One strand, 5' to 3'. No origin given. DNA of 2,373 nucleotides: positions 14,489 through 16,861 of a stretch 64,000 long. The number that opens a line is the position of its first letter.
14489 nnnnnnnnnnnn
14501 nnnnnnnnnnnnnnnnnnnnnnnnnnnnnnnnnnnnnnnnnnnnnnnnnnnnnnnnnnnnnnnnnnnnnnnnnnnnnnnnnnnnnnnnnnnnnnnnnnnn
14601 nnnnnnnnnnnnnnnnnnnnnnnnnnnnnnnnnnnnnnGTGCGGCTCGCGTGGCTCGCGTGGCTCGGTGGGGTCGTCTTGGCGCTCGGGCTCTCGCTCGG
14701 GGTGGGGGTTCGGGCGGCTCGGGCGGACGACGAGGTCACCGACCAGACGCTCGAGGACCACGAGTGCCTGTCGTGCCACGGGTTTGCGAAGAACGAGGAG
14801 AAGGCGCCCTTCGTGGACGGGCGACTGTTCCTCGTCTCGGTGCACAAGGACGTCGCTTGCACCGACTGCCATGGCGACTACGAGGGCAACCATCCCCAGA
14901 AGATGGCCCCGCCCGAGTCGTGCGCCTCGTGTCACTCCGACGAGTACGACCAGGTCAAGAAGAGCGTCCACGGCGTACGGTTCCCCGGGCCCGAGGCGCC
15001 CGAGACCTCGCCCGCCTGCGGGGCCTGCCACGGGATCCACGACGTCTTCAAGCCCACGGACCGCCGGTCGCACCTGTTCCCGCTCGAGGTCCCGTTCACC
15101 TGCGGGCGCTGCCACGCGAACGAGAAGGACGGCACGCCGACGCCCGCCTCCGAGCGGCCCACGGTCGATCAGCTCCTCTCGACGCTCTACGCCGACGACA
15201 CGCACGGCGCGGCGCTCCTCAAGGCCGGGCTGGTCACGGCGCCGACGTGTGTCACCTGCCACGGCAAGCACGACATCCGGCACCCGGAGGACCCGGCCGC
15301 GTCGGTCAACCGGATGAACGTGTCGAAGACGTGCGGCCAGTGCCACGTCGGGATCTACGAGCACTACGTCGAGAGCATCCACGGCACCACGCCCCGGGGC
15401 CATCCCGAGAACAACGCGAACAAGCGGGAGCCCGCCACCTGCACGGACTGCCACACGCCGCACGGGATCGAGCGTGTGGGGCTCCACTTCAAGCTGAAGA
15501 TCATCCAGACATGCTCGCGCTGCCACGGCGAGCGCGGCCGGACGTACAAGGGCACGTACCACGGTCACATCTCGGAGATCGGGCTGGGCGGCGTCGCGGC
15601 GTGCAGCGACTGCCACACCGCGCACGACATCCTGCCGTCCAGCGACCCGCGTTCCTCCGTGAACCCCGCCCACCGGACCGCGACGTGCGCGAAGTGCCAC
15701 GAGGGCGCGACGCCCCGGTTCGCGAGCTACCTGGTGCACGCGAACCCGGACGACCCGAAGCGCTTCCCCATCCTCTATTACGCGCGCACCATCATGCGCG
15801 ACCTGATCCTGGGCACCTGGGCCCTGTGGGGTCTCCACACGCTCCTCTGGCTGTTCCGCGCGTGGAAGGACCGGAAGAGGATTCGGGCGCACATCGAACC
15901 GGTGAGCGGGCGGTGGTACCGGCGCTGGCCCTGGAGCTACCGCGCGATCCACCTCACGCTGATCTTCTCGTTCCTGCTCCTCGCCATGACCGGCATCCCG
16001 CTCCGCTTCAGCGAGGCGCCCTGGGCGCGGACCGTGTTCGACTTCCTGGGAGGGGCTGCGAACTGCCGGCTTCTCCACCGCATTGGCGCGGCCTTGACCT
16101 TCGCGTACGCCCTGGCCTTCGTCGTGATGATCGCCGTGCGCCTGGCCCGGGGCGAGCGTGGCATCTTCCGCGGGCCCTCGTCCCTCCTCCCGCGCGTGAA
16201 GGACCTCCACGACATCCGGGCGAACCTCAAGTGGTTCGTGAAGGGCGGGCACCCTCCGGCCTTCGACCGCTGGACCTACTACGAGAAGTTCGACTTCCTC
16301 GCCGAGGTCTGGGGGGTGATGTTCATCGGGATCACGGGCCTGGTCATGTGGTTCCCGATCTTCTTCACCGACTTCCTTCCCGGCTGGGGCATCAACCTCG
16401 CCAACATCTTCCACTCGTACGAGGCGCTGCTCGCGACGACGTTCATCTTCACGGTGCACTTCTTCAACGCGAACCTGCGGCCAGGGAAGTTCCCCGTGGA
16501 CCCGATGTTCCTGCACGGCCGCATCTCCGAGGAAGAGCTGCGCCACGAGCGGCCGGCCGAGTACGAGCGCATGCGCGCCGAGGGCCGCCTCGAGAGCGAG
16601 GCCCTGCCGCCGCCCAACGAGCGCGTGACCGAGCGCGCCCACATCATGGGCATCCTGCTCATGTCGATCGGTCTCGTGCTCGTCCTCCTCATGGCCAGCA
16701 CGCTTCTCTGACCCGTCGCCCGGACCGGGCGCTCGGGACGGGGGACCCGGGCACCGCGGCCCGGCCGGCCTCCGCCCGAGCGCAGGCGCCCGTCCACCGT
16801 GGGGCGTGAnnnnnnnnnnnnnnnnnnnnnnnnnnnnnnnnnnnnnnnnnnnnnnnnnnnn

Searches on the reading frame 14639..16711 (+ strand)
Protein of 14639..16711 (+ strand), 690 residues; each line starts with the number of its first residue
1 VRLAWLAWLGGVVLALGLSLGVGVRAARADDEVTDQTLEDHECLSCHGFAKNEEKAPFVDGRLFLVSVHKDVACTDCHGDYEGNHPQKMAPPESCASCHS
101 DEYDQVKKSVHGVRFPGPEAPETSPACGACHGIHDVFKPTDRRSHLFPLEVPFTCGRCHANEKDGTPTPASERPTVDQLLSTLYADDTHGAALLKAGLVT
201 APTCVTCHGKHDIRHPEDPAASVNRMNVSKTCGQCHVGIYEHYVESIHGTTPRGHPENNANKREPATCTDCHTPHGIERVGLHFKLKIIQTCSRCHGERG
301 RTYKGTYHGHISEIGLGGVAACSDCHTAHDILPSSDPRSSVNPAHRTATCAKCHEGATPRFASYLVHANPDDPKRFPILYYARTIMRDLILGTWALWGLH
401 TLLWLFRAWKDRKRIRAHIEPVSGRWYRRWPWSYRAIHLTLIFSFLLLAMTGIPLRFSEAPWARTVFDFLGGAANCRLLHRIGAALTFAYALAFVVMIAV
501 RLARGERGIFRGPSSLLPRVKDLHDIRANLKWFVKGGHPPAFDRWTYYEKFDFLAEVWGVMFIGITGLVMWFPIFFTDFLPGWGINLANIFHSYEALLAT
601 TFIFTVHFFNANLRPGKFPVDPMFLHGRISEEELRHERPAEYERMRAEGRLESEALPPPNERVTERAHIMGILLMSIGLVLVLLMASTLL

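Call 10: search_protein_families(library=pfam, proteins=[window:14639-16711:+], max_evalue=0.01)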
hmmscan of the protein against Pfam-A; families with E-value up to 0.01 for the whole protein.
window:14639-16711:+ (690 aa): 6 families
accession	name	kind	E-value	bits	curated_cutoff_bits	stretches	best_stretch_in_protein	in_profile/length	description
PF14522.11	Cytochrome_C7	-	2.9e-15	56.3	24.8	3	85-159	5-66/67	Cytochrome c7 and related cytochrome c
PF14537.11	Cytochrom_c3_2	-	7.3e-14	52.4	25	2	69-159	4-78/79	Cytochrome c3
PF09699.15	Paired_CXXCH_1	-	8.7e-13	48.2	20.6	1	267-298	8-38/41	Doubled CXXCH motif (Paired_CXXCH_1)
PF01292.26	Ni_hydr_CYTB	-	3.1e-09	37.3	30.1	1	429-608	1-159/179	Prokaryotic cytochrome b561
PF22113.1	Mtrc-MtrF_II-IV_dom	-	7.9e-08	32.4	30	1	126-275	8-166/176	Outer membrane cytochrome MtrC/MtrF-like, domains II/IV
PF22678.1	Cytochrom_c_NrfB-like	-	0.0098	16.8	27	0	290-353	34-89/89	Cytochrome c-type protein NrfB-like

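Call 14: find_encoding_contigs(protein=window:14639-16711:+, flank=10000, max_places=10)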
Protein window:14639-16711:+ (690 aa): 1 contig read that carries it; 1 place shown.
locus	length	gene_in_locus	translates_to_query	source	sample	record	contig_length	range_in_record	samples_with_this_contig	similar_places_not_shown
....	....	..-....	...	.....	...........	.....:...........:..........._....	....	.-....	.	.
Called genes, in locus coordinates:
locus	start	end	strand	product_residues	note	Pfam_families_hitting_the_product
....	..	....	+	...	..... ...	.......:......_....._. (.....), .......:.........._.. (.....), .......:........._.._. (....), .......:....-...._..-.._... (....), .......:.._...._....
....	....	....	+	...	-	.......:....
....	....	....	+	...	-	-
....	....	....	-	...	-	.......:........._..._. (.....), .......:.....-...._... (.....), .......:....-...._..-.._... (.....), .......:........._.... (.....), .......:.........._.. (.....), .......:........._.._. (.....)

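Call 15: find_homologous_proteins(query=window:14639-16711:+, max_evalue=1e-30)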
Query window:14639-16711:+ (690 aa): 1472 proteins with E <= 1e-30 among 8000 candidates; the best 120 are listed.
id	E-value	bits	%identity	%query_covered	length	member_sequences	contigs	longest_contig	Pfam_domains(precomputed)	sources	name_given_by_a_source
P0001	0.0e+0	1663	100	100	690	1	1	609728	PF09699.16,PF14537.12,PF01292.27,PF14522.12,PF22113.2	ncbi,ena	-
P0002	0.0e+0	1078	65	96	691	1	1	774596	PF09699.16,PF14537.12,PF01292.27,PF14522.12,PF22113.2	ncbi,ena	-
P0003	1.4e-296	1004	62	88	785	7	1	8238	PF09699.16,PF14537.12,PF01292.27,PF14522.12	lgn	-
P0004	1.0e-291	988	54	97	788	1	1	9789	PF09699.16,PF14537.12,PF01292.27,PF14522.12,PF22113.2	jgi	-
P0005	6.9e-289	979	61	96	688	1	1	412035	PF09699.16,PF14537.12,PF01292.27,PF14522.12,PF22113.2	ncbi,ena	-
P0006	1.2e-284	964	61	99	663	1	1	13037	PF09699.16,PF14537.12,PF01292.27,PF02085.22,PF14522.12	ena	-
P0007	5.3e-280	949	60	95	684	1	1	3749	PF09699.16,PF14537.12,PF22678.2,PF01292.27,PF14522.12,PF22113.2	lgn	-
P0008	4.7e-277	939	64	90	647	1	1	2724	PF09699.16,PF14537.12,PF01292.27,PF14522.12,PF22113.2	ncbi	ncbi:MAG: cytochrome c3 family protein, partial [Planctomycetota bacterium]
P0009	1.2e-258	879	57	91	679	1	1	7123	PF09699.16,PF14537.12,PF01292.27,PF02085.22,PF14522.12,PF22113.2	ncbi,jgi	ncbi:MAG: cytochrome c3 family protein [Planctomycetota bacterium]|jgi:cytochrome b subunit of forma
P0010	5.8e-255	866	58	95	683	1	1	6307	PF09699.16,PF14537.12,PF01292.27,PF14522.12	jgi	jgi:cytochrome b subunit of formate dehydrogenase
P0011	2.5e-251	854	56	97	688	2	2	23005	PF09699.16,PF14537.12,PF01292.27,PF14522.12,PF22113.2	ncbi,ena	-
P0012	3.1e-248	844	62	90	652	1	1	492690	PF14537.12,PF01292.27,PF14522.12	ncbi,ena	-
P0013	1.1e-245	836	55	94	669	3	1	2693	PF09699.16,PF14537.12,PF22678.2,PF01292.27,PF03264.20,PF02085.22,PF14522.12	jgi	jgi:cytochrome b subunit of formate dehydrogenase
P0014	7.1e-236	803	55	92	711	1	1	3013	PF09699.16,PF14537.12,PF01292.27,PF14522.12,PF22113.2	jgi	jgi:cytochrome b subunit of formate dehydrogenase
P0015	2.8e-234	798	53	95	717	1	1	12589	PF09699.16,PF14537.12,PF22678.2,PF01292.27,PF14522.12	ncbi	-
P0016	5.1e-218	744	50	94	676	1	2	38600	PF09699.16,PF14537.12,PF01292.27,PF03264.20,PF14522.12,PF22113.2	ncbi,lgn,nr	ncbi:MAG: hypothetical protein HMLKMBBP_00411 [Planctomycetes bacterium]|nr:hypothetical protein [Pl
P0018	2.2e-199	683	47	97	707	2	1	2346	PF09699.16,PF14537.12,PF01292.27,PF14522.12,PF22113.2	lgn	-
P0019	6.6e-191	655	39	95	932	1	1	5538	PF09699.16,PF14537.12,PF01292.27,PF03264.20,PF02085.22,PF14522.12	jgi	jgi:cytochrome b subunit of formate dehydrogenase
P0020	8.3e-190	651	39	95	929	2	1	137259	PF09699.16,PF14537.12,PF01292.27,PF14522.12,PF22113.2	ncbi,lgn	-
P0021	1.3e-189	650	39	95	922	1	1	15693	PF09699.16,PF14537.12,PF01292.27,PF02085.22,PF14522.12,PF22113.2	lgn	-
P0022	1.6e-189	650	38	95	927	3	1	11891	PF09699.16,PF14537.12,PF01292.27,PF02085.22,PF00684.26,PF14522.12,PF22113.2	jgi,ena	-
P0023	2.2e-189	650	39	95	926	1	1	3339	PF09699.16,PF14537.12,PF22678.2,PF01292.27,PF02085.22,PF14522.12,PF22113.2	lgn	-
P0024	2.3e-189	650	39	95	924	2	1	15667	PF09699.16,PF14537.12,PF01292.27,PF03264.20,PF02085.22,PF14522.12,PF22113.2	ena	-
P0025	2.7e-189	649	39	95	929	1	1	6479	PF09699.16,PF14537.12,PF01292.27,PF02085.22,PF14522.12,PF22113.2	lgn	-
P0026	4.4e-189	649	39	94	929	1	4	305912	PF09699.16,PF14537.12,PF01292.27,PF02085.22,PF00684.26,PF14522.12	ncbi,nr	ncbi:MAG: hypothetical protein KGJ09_01125 [Candidatus Omnitrophica bacterium]|nr:hypothetical prote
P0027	6.9e-189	648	39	95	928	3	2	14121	PF09699.16,PF14537.12,PF22678.2,PF01292.27,PF02085.22,PF14522.12,PF22113.2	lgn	-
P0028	9.5e-189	647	40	95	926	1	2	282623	PF09699.16,PF14537.12,PF01292.27,PF02085.22,PF00684.26,PF14522.12,PF22113.2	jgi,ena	-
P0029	1.1e-188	647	39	95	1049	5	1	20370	PF09699.16,PF14537.12,PF01292.27,PF02085.22,PF14522.12,PF22113.2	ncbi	-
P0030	3.9e-188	645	39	95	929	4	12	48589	PF09699.16,PF14537.12,PF01292.27,PF02085.22,PF14522.12,PF22113.2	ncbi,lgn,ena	-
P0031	6.8e-188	645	38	95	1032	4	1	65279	PF09699.16,PF14537.12,PF01292.27,PF14522.12,PF22113.2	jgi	-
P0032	8.2e-188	644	39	96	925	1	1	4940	PF09699.16,PF14537.12,PF01292.27,PF02085.22,PF00684.26,PF14522.12,PF22113.2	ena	-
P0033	1.1e-187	644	38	95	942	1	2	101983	PF09699.16,PF14537.12,PF22678.2,PF01292.27,PF02085.22,PF14522.12,PF22113.2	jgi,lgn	jgi:cytochrome b subunit of formate dehydrogenase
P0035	5.5e-186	638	38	95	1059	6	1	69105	PF09699.16,PF14537.12,PF01292.27,PF14522.12,PF22113.2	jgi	-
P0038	2.2e-183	630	39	95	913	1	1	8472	PF09699.16,PF14537.12,PF01292.27,PF02085.22,PF14522.12,PF22113.2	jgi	jgi:cytochrome b subunit of formate dehydrogenase/uncharacterized protein with PIN domain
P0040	9.2e-183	628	39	92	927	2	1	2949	PF09699.16,PF14537.12,PF22678.2,PF01292.27,PF03264.20,PF14522.12,PF22113.2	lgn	-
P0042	6.2e-182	625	38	95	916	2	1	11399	PF09699.16,PF14537.12,PF22678.2,PF01292.27,PF14522.12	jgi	-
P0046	1.9e-180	620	39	95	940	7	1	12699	PF09699.16,PF14537.12,PF01292.27,PF03264.20,PF14522.12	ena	-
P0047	2.2e-180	620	39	95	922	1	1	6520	PF09699.16,PF14537.12,PF01292.27,PF14522.12,PF22113.2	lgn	-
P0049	4.1e-180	619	38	94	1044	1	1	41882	PF09699.16,PF14537.12,PF01292.27,PF14522.12,PF22113.2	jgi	jgi:predicted CXXCH cytochrome family protein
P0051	6.1e-180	618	39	95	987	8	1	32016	PF09699.16,PF14537.12,PF22678.2,PF01292.27,PF02085.22,PF14522.12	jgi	jgi:predicted CXXCH cytochrome family protein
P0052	7.3e-180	618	38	92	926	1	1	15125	PF09699.16,PF14537.12,PF01292.27,PF14522.12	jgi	jgi:cytochrome b subunit of formate dehydrogenase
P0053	9.4e-180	618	39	90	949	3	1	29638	PF09699.16,PF14537.12,PF22678.2,PF01292.27,PF03264.20,PF14522.12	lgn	-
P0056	5.2e-179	615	39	95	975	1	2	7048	PF09699.16,PF14537.12,PF22678.2,PF01292.27,PF14522.12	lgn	-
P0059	1.4e-178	614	37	95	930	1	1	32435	PF09699.16,PF14537.12,PF01292.27,PF14522.12,PF22113.2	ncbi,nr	ncbi:MAG: hypothetical protein HZB91_11265 [Elusimicrobia bacterium]|nr:hypothetical protein [Elusim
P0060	1.7e-178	614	37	95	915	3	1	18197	PF09699.16,PF14537.12,PF22678.2,PF01292.27,PF14522.12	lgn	-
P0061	2.0e-178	613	38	95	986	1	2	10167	PF09699.16,PF14537.12,PF01292.27,PF14522.12,PF22113.2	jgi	jgi:predicted CXXCH cytochrome family protein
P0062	6.2e-178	612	39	96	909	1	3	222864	PF09699.16,PF14537.12,PF01292.27,PF02085.22,PF14522.12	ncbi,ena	ncbi:MAG: cytochrome c3 family protein [Candidatus Coatesbacteria bacterium]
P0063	7.3e-178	611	38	94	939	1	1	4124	PF09699.16,PF14537.12,PF01292.27,PF14522.12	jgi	-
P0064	1.8e-177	610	39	95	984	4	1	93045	PF09699.16,PF14537.12,PF22678.2,PF01292.27,PF03264.20,PF02085.22,PF14522.12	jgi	jgi:predicted CXXCH cytochrome family protein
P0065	2.3e-177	610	36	94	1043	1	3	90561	PF09699.16,PF14537.12,PF01292.27,PF02085.22,PF14522.12,PF22113.2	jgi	-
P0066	2.9e-177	609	38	92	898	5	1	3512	PF09699.16,PF14537.12,PF01292.27,PF02085.22,PF14522.12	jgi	jgi:cytochrome b subunit of formate dehydrogenase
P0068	8.3e-177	608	39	95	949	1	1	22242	PF09699.16,PF14537.12,PF01292.27,PF02085.22,PF14522.12,PF22113.2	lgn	-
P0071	3.1e-176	606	38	94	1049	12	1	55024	PF09699.16,PF14537.12,PF01292.27,PF14522.12,PF22113.2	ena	-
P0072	5.2e-176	605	36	95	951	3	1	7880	PF09699.16,PF14537.12,PF01292.27,PF14522.12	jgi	jgi:cytochrome b subunit of formate dehydrogenase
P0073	6.1e-176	605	39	95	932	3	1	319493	PF09699.16,PF14537.12,PF01292.27,PF14522.12,PF22113.2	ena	-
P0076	1.1e-175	604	38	95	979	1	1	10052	PF09699.16,PF14537.12,PF01292.27,PF02085.22,PF14522.12,PF22113.2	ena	-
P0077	1.4e-175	604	37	96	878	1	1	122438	PF09699.16,PF14537.12,PF01292.27,PF02085.22,PF14522.12,PF22113.2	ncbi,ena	-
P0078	1.9e-175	604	39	94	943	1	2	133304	PF09699.16,PF14537.12,PF01292.27,PF14522.12,PF22113.2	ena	-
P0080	3.2e-175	603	38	95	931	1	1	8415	PF09699.16,PF14537.12,PF01292.27,PF14522.12,PF22113.2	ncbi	-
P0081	4.0e-175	602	36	94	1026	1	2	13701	PF09699.16,PF14537.12,PF01292.27,PF02085.22,PF14522.12,PF22113.2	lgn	-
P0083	1.1e-174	601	39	90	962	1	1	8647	PF09699.16,PF14537.12,PF22678.2,PF01292.27,PF14522.12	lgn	-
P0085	3.5e-174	599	38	92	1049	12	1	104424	PF09699.16,PF14537.12,PF01292.27,PF14522.12,PF22113.2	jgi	jgi:cytochrome b subunit of formate dehydrogenase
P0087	1.1e-173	598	38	94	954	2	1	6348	PF09699.16,PF14537.12,PF01292.27,PF02085.22,PF14522.12,PF22113.2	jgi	-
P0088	1.2e-173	598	39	90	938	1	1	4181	PF09699.16,PF14537.12,PF22678.2,PF01292.27,PF14522.12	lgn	-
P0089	2.8e-173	596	38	95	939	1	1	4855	PF09699.16,PF14537.12,PF01292.27,PF00684.26,PF14522.12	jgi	-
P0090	4.2e-173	596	37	95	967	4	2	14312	PF09699.16,PF14537.12,PF01292.27,PF14522.12,PF22113.2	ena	-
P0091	5.3e-173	595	37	95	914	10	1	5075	PF09699.16,PF14537.12,PF01292.27,PF02085.22,PF14522.12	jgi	-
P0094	2.0e-172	593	38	94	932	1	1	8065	PF09699.16,PF14537.12,PF01292.27,PF14522.12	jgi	-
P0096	3.5e-172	593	39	94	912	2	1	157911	PF09699.16,PF14537.12,PF01292.27,PF03264.20,PF02085.22,PF14522.12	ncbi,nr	ncbi:MAG TPA: cytochrome c3 family protein [Terriglobia bacterium]|nr:cytochrome c3 family protein [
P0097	4.2e-172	592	38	94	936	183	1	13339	PF09699.16,PF14537.12,PF01292.27,PF03264.20,PF02085.22,PF14522.12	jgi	jgi:cytochrome b subunit of formate dehydrogenase/nitrate/TMAO reductase-like tetraheme cytochrome c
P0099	4.5e-172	592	36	95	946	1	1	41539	PF09699.16,PF14537.12,PF01292.27,PF02085.22,PF14522.12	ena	-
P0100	5.0e-172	592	37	91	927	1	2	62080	PF09699.16,PF14537.12,PF01292.27,PF14522.12,PF22113.2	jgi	jgi:cytochrome b subunit of formate dehydrogenase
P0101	6.1e-172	592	38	95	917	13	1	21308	PF09699.16,PF14537.12,PF01292.27,PF03264.20,PF14522.12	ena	-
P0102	7.0e-172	592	40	90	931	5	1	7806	PF09699.16,PF14537.12,PF01292.27,PF02085.22,PF14522.12,PF22113.2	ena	-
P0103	1.1e-171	591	38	96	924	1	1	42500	PF09699.16,PF14537.12,PF01292.27,PF14522.12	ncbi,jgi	-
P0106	2.5e-171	590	38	97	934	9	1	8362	PF09699.16,PF14537.12,PF01292.27,PF14522.12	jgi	jgi:cytochrome b subunit of formate dehydrogenase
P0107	2.8e-171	590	37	95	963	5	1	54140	PF09699.16,PF14537.12,PF01292.27,PF02085.22,PF14522.12,PF22113.2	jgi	jgi:predicted CXXCH cytochrome family protein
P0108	2.9e-171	590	38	91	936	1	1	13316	PF09699.16,PF14537.12,PF01292.27,PF14522.12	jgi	jgi:cytochrome b subunit of formate dehydrogenase/uncharacterized protein with PIN domain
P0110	9.0e-171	588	38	91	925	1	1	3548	PF09699.16,PF14537.12,PF01292.27,PF02085.22,PF14522.12,PF22113.2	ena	-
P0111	1.0e-170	588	43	95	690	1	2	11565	PF09699.16,PF14537.12,PF01292.27,PF02085.22,PF14522.12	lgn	-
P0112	1.0e-170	588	38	95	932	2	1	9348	PF09699.16,PF14537.12,PF01292.27,PF14522.12,PF22113.2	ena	-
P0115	2.5e-170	587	38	95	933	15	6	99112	PF09699.16,PF14537.12,PF01292.27,PF02085.22,PF14522.12,PF22113.2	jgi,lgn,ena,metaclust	metaclust:\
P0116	2.9e-170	586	40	94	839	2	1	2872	PF09699.16,PF14537.12,PF01292.27,PF14522.12,PF22113.2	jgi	-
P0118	3.4e-170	586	38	95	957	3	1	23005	PF09699.16,PF14537.12,PF01292.27,PF14522.12,PF22113.2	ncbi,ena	-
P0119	4.4e-170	586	37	95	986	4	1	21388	PF09699.16,PF14537.12,PF01292.27,PF02085.22,PF14522.12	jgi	jgi:predicted CXXCH cytochrome family protein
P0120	4.5e-170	586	38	94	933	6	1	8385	PF09699.16,PF14537.12,PF01292.27,PF14522.12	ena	-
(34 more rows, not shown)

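Call 17: find_encoding_contigs(protein=P0002, flank=10000, max_places=3)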
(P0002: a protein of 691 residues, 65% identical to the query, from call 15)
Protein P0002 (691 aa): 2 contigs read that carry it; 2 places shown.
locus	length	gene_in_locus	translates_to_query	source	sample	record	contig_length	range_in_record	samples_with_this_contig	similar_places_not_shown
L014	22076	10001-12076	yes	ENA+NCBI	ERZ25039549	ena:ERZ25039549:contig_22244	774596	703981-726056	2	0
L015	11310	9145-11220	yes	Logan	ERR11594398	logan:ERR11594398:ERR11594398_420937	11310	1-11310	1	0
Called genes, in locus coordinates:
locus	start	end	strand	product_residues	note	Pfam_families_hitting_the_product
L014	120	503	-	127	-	PF13240:Zn_Ribbon_1 (weak)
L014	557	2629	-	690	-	PF01578:Cytochrom_C_asm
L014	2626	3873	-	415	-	PF05140:ResB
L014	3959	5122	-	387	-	-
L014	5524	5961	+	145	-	PF02082:Rrf2, PF12802:MarR_2 (weak)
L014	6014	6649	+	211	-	PF22113:Mtrc-MtrF_II-IV_dom (faint), PF14522:Cytochrome_C7 (faint), PF13435:Cytochrome_C554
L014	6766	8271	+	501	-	-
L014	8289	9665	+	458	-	PF02085:Cytochrom_CIII (faint), PF14522:Cytochrome_C7 (faint), PF14537:Cytochrom_c3_2 (weak), PF22113:Mtrc-MtrF_II-IV_dom (weak)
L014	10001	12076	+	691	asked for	PF14537:Cytochrom_c3_2 (faint), PF14522:Cytochrome_C7 (faint), PF22113:Mtrc-MtrF_II-IV_dom (faint), PF09699:Paired_CXXCH_1 (weak), PF01292:Ni_hydr_CYTB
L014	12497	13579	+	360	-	PF07291:MauE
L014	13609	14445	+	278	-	-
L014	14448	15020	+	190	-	PF14595:Thioredoxin_9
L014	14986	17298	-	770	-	PF00708:Acylphosphatase, PF07503:zf-HYPF, PF01300:Sua5_yciO_yrdC, PF17788:HypF_C, PF22521:HypF_C_2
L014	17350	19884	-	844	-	PF26549:Tricorn_N (weak), PF13432:TPR_16, PF14559:TPR_19, PF00515:TPR_1, PF07719:TPR_2, PF13371:TPR_9 (weak), PF13414:TPR_11, PF13424:TPR_12, +11 more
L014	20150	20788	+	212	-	PF09335:VTT_dom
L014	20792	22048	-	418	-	PF22148:Fervidolysin_NPro-like (weak), PF00082:Peptidase_S8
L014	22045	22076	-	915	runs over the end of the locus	PF12770:CHAT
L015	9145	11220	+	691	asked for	PF14537:Cytochrom_c3_2 (faint), PF14522:Cytochrome_C7 (faint), PF22113:Mtrc-MtrF_II-IV_dom (faint), PF09699:Paired_CXXCH_1 (weak), PF01292:Ni_hydr_CYTB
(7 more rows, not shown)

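Call 18: find_encoding_contigs(protein=P0003, flank=10000, max_places=3)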
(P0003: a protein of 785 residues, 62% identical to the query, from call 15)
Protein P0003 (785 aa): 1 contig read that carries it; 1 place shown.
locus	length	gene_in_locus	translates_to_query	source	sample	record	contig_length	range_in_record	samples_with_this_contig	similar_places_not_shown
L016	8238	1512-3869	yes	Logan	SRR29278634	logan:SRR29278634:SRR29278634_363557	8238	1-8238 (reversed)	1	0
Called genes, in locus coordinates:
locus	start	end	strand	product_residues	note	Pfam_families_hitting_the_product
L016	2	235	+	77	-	?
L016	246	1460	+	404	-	PF03916:NrfD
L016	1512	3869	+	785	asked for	PF14522:Cytochrome_C7 (faint), PF14537:Cytochrom_c3_2 (weak), PF09699:Paired_CXXCH_1 (weak), PF14537:Cytochrom_c3_2 (weak), PF01292:Ni_hydr_CYTB (weak)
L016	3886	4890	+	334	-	PF07291:MauE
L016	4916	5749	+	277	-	-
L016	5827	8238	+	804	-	?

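Call 19: find_encoding_contigs(protein=P0005, flank=10000, max_places=3)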
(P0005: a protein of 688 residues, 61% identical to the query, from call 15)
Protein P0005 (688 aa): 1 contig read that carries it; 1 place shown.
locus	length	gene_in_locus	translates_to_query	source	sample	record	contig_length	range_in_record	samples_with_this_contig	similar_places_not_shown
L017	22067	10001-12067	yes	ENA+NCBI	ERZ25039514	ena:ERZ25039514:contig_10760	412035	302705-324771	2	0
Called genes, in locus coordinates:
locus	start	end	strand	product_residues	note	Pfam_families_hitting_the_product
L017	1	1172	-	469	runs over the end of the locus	PF05140:ResB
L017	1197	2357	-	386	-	-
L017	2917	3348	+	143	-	PF02082:Rrf2, PF12802:MarR_2 (faint)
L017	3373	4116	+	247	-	PF22113:Mtrc-MtrF_II-IV_dom (faint), PF14522:Cytochrome_C7 (faint), PF13435:Cytochrome_C554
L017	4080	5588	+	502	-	-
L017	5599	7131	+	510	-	PF14522:Cytochrome_C7 (faint), PF14537:Cytochrom_c3_2 (faint), PF22113:Mtrc-MtrF_II-IV_dom (weak)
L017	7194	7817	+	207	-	PF09699:Paired_CXXCH_1 (faint), PF14522:Cytochrome_C7 (faint)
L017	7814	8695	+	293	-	PF12837:Fer4_6 (faint), PF12838:Fer4_7, PF13247:Fer4_11, PF00037:Fer4 (weak), PF12797:Fer4_2 (weak), PF13237:Fer4_10 (weak), PF12838:Fer4_7 (weak), PF13247:Fer4_11, +6 more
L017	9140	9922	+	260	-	PF03916:NrfD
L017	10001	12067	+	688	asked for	PF09699:Paired_CXXCH_1 (faint), PF22113:Mtrc-MtrF_II-IV_dom (faint), PF14537:Cytochrom_c3_2 (weak), PF14522:Cytochrome_C7 (weak), PF01292:Ni_hydr_CYTB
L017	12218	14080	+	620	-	PF07291:MauE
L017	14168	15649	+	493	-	PF14522:Cytochrome_C7 (faint), PF09699:Paired_CXXCH_1 (faint), PF22678:Cytochrom_c_NrfB-like (faint), PF14537:Cytochrom_c3_2 (weak), PF22113:Mtrc-MtrF_II-IV_dom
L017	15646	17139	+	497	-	PF09699:Paired_CXXCH_1 (faint), PF14522:Cytochrome_C7 (faint), PF01292:Ni_hydr_CYTB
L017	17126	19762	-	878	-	PF01229:Glyco_hydro_39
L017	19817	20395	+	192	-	PF14595:Thioredoxin_9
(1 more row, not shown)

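Call 48: list_cluster_members(proteins=[P0001, P0002, P0005])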
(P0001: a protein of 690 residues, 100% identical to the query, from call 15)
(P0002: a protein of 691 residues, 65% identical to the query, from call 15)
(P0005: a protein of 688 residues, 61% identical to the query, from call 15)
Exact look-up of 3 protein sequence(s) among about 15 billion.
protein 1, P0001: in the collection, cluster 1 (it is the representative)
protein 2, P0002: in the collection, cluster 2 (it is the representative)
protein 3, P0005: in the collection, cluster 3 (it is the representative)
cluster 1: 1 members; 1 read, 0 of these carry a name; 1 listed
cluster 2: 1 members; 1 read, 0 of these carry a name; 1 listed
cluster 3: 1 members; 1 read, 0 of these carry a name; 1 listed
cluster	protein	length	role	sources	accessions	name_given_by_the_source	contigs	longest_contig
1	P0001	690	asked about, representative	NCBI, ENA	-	-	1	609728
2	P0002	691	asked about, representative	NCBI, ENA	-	-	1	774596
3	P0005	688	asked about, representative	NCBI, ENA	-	-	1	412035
